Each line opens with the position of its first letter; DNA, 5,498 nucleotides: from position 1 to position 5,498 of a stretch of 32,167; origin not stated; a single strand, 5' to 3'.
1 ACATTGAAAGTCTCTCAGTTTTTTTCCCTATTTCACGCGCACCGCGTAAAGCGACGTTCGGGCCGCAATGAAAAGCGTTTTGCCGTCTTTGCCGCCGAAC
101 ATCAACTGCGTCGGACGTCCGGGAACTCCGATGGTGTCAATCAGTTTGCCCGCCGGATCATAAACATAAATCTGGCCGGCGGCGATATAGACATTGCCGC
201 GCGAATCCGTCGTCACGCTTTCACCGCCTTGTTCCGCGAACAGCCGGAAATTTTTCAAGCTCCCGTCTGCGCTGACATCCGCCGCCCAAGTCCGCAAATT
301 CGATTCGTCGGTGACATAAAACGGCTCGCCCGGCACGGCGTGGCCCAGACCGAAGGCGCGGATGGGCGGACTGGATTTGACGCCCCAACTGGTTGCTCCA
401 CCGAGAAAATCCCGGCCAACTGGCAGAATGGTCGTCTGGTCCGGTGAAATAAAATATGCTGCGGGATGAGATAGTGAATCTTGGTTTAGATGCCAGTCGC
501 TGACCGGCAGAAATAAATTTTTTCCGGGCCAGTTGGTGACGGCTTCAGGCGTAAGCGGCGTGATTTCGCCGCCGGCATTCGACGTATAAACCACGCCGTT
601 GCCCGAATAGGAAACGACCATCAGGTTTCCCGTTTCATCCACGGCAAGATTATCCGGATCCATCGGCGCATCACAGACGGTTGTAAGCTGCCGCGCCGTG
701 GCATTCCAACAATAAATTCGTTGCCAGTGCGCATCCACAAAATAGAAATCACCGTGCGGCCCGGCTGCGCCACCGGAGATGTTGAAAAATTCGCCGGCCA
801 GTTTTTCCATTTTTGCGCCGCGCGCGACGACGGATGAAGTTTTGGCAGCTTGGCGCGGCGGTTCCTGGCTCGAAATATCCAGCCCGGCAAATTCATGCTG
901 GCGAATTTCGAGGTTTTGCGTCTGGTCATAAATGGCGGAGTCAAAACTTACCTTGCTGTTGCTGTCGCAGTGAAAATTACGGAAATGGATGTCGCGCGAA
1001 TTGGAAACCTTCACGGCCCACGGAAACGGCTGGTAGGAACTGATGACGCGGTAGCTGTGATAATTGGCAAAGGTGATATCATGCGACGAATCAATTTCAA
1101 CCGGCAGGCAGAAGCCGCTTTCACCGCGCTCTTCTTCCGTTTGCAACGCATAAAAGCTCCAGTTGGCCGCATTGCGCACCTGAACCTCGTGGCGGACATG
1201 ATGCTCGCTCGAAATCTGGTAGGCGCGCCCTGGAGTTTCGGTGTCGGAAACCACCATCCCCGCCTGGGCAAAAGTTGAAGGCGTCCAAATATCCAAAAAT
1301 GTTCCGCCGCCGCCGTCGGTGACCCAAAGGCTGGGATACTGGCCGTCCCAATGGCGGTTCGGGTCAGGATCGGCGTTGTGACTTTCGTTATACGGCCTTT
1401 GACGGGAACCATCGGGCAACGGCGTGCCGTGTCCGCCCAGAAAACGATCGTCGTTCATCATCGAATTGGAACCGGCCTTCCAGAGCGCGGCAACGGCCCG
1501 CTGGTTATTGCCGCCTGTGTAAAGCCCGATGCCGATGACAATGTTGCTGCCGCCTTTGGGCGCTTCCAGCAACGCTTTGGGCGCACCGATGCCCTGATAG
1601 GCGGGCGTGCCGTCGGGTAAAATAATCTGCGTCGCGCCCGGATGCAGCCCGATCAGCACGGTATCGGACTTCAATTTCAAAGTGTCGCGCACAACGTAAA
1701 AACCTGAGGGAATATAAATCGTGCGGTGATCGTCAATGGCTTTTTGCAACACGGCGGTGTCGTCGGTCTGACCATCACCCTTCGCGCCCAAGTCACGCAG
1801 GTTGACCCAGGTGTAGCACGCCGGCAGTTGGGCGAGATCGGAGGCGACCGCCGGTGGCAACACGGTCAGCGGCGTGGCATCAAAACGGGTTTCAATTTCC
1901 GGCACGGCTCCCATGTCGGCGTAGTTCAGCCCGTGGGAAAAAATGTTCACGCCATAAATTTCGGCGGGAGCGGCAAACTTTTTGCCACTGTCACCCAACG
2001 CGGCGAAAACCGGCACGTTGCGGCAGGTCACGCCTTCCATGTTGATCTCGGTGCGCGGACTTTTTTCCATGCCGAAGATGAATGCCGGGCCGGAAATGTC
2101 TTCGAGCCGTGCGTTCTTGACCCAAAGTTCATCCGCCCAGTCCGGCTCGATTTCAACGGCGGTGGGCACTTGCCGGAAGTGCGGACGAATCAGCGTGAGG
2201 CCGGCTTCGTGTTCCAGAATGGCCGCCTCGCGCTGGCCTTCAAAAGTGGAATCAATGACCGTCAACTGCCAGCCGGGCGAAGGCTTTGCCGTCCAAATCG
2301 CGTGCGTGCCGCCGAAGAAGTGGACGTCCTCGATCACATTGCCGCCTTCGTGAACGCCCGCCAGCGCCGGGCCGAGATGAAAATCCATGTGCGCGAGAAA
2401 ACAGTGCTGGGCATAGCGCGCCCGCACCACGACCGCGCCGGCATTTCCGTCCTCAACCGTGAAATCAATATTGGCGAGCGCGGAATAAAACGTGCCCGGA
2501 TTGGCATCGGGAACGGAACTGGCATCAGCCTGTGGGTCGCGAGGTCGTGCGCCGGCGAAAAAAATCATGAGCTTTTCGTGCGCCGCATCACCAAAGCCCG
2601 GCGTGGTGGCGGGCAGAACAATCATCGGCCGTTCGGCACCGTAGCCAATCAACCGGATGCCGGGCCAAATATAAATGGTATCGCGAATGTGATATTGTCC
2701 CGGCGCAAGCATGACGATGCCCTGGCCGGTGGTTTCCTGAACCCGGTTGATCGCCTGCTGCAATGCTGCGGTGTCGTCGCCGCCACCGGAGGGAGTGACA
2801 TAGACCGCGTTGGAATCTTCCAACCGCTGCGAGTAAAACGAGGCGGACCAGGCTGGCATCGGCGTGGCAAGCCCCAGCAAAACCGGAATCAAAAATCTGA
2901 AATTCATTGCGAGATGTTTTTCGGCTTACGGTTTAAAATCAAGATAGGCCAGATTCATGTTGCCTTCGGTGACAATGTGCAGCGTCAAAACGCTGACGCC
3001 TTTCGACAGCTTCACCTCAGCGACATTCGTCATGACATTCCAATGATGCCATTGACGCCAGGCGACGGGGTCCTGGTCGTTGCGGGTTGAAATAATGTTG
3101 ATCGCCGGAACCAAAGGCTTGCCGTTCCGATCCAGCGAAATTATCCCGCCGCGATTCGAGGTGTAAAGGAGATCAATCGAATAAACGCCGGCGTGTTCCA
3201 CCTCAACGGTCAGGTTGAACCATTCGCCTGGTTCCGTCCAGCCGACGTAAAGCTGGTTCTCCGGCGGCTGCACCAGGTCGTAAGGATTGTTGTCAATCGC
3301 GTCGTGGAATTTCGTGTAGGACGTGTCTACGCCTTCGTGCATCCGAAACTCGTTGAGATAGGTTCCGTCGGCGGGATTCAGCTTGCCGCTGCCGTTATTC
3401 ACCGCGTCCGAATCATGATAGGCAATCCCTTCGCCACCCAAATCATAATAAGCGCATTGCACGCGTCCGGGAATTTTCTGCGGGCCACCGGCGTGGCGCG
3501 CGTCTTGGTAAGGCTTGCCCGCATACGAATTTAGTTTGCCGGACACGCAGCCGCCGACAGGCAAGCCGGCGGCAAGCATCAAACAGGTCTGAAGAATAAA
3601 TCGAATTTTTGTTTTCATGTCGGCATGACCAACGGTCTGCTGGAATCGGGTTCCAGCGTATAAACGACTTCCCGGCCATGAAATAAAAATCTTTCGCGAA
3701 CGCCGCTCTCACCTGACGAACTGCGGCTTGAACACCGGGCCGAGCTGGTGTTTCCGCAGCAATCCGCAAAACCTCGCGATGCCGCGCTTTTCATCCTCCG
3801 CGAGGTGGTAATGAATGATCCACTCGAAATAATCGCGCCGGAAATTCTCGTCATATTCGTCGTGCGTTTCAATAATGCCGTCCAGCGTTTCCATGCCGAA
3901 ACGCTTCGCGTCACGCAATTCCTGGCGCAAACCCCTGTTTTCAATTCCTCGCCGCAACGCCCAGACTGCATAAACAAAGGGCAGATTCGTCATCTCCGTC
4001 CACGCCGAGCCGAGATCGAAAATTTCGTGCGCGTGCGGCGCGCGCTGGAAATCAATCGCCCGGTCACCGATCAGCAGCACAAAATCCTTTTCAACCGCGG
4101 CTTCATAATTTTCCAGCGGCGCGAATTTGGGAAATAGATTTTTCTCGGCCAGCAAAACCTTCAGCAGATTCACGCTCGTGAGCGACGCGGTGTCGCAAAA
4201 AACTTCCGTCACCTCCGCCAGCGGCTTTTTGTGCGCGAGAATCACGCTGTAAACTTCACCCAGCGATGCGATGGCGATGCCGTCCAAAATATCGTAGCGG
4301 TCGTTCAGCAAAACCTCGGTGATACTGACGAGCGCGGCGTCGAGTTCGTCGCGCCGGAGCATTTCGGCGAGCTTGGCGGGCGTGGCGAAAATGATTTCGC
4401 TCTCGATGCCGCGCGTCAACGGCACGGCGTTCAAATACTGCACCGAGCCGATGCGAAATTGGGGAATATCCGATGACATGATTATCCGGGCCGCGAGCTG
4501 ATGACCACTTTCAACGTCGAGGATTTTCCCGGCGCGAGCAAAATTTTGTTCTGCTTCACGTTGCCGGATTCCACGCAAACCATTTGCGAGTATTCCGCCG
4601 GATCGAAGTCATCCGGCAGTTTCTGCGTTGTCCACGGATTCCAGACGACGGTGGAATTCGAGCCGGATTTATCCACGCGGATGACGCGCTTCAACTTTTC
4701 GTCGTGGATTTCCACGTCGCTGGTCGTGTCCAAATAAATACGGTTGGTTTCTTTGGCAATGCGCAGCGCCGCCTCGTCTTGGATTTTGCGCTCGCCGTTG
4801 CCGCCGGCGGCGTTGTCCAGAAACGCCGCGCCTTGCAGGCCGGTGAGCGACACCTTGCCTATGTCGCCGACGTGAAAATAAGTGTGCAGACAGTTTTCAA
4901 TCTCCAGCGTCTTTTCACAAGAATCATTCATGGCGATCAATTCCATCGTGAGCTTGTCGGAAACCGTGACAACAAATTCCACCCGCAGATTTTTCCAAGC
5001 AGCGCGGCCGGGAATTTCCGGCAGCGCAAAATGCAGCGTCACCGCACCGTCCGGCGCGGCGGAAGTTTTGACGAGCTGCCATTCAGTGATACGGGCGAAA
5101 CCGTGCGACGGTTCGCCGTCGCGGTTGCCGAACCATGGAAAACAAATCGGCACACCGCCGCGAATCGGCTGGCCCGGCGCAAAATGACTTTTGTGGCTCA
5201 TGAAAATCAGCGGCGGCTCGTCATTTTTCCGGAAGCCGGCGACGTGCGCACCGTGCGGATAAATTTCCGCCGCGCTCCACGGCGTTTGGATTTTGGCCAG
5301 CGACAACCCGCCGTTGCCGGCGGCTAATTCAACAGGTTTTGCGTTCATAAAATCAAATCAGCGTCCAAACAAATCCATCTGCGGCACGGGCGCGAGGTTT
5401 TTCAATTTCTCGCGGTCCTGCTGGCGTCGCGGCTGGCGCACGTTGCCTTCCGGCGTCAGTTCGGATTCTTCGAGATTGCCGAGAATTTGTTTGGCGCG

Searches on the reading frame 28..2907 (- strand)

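Call 10: search_protein_families(library=pfam, proteins=[window:28-2907:-], max_evalue=0.01)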
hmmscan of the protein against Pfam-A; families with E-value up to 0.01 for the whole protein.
window:28-2907:- (959 aa): 2 families
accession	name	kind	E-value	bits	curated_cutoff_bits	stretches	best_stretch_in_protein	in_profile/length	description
PF12708.12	Pect-lyase_RHGA_epim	-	1.8e-27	97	27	2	367-421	1-61/213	Rhamnogalacturonase A/epimerase, pectate lyase-like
PF08450.18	SGL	-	3.7e-17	63.2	26.3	1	860-949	145-244/246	SMP-30/Gluconolactonase/LRE-like region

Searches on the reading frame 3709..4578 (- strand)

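Call 10: search_protein_families(library=pfam, proteins=[window:3709-4578:-], max_evalue=0.01)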
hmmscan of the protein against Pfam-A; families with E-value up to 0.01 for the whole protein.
window:3709-4578:- (289 aa): 1 family
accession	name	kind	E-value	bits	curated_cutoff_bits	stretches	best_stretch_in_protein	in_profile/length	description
PF02621.19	VitK2_biosynth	-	1.3e-48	166.2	26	1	42-274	2-250/252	Menaquinone biosynthesis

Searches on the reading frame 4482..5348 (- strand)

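Call 10: search_protein_families(library=pfam, proteins=[window:4482-5348:-], max_evalue=0.01)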
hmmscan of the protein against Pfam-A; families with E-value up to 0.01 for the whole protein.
window:4482-5348:- (288 aa): 1 family
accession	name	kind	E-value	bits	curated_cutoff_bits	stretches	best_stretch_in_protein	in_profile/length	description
PF01263.26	Aldose_epim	-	2.5e-36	126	27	1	25-283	11-298/299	Aldose 1-epimerase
